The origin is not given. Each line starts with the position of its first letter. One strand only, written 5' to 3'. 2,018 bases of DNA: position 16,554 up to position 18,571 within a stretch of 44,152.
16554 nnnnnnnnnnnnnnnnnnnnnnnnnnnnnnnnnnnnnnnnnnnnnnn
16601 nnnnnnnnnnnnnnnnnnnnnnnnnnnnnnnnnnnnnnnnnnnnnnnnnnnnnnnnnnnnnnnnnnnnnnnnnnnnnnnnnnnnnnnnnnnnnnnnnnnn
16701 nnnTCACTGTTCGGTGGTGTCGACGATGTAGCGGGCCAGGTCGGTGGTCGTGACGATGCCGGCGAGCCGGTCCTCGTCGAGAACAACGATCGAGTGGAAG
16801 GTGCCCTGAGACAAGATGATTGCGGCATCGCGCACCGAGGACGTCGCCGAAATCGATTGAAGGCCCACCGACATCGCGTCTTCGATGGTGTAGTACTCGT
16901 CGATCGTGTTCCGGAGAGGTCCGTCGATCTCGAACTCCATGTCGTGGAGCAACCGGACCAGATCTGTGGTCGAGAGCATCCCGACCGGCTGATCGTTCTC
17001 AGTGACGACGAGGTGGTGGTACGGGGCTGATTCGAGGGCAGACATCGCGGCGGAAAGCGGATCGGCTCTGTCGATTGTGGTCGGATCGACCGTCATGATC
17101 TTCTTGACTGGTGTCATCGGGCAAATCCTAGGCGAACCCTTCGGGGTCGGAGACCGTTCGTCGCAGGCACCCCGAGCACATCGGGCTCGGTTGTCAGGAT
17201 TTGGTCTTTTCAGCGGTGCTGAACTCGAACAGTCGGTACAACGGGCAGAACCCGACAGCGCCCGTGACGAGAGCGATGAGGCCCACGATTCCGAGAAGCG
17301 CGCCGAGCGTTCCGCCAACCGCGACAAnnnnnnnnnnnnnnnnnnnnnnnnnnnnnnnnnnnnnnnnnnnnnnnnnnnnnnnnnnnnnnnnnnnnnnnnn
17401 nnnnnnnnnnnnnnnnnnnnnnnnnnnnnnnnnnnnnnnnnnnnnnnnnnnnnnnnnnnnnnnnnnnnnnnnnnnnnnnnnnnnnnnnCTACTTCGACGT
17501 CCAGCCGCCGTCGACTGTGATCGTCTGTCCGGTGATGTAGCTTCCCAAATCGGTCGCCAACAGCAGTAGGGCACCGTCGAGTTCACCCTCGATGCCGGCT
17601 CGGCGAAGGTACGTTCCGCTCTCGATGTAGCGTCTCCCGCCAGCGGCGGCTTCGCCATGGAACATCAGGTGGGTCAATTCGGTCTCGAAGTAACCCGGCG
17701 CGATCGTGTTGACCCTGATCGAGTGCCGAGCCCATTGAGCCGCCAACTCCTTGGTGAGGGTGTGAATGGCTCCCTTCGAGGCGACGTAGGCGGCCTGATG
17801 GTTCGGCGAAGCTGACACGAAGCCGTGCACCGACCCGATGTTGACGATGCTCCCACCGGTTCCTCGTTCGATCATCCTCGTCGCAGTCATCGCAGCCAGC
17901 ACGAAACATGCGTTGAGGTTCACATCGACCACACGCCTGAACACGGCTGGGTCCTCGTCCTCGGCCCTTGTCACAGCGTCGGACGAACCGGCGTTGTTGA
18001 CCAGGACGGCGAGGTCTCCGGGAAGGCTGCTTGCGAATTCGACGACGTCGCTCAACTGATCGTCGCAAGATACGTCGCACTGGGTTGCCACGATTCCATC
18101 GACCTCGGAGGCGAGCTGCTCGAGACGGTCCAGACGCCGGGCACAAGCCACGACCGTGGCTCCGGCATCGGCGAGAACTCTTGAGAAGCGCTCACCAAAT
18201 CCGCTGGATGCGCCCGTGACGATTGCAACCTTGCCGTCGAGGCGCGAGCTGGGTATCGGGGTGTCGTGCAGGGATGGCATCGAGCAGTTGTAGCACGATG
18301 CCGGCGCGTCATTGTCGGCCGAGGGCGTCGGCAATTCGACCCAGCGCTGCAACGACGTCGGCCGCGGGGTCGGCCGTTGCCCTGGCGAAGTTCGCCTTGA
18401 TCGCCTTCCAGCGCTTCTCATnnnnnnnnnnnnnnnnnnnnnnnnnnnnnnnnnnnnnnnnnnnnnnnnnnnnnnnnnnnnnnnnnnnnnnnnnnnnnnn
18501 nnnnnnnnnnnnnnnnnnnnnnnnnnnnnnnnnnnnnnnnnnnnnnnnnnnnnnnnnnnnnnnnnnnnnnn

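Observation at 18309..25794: NfeD-flotillin operon extended by a giant uncharacterised AAA_5 ATPase with overlapping stop/start codons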

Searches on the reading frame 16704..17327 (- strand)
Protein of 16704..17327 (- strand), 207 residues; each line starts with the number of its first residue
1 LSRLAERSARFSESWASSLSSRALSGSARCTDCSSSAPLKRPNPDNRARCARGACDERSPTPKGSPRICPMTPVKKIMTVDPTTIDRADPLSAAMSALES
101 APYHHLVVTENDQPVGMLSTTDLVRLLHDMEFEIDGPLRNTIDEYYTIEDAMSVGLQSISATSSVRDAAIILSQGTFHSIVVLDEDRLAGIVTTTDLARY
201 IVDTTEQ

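Call 12: search_protein_families(library=pfam, proteins=[window:16704-17327:-], max_evalue=0.001)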
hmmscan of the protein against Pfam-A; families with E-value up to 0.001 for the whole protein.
window:16704-17327:- (207 aa): 1 family
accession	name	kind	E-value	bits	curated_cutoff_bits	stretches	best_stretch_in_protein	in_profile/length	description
PF00571.33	CBS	-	3.7e-21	75.6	24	2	74-128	1-56/57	CBS domain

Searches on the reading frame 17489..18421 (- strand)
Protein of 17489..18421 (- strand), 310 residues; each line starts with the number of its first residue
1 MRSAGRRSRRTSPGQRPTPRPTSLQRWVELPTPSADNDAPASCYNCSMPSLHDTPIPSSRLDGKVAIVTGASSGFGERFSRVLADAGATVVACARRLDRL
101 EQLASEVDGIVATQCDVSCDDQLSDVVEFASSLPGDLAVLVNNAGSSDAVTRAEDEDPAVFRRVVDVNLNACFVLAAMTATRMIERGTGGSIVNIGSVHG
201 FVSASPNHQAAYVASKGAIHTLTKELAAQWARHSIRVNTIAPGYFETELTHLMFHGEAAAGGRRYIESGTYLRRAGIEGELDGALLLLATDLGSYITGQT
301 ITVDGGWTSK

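Call 12: search_protein_families(library=pfam, proteins=[window:17489-18421:-], max_evalue=0.001)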
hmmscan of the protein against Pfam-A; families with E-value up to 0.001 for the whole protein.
window:17489-18421:- (310 aa): 5 families
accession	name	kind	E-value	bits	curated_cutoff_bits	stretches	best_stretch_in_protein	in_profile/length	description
PF00106.31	adh_short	-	5.1e-50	170.1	26.6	1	64-252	1-189/195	short chain dehydrogenase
PF13561.12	adh_short_C2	-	2.4e-46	158.7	27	1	70-308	1-236/236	Enoyl-(Acyl carrier protein) reductase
PF08659.16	KR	-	1.3e-07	32.2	22.6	1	67-229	4-166/180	KR domain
PF01370.27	Epimerase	-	0.00018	21.4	20.9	1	67-253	2-186/240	NAD dependent epimerase/dehydratase family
PF23441.1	SDR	-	0.00026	20.9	27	1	141-253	95-202/258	SDR-like rossmann domain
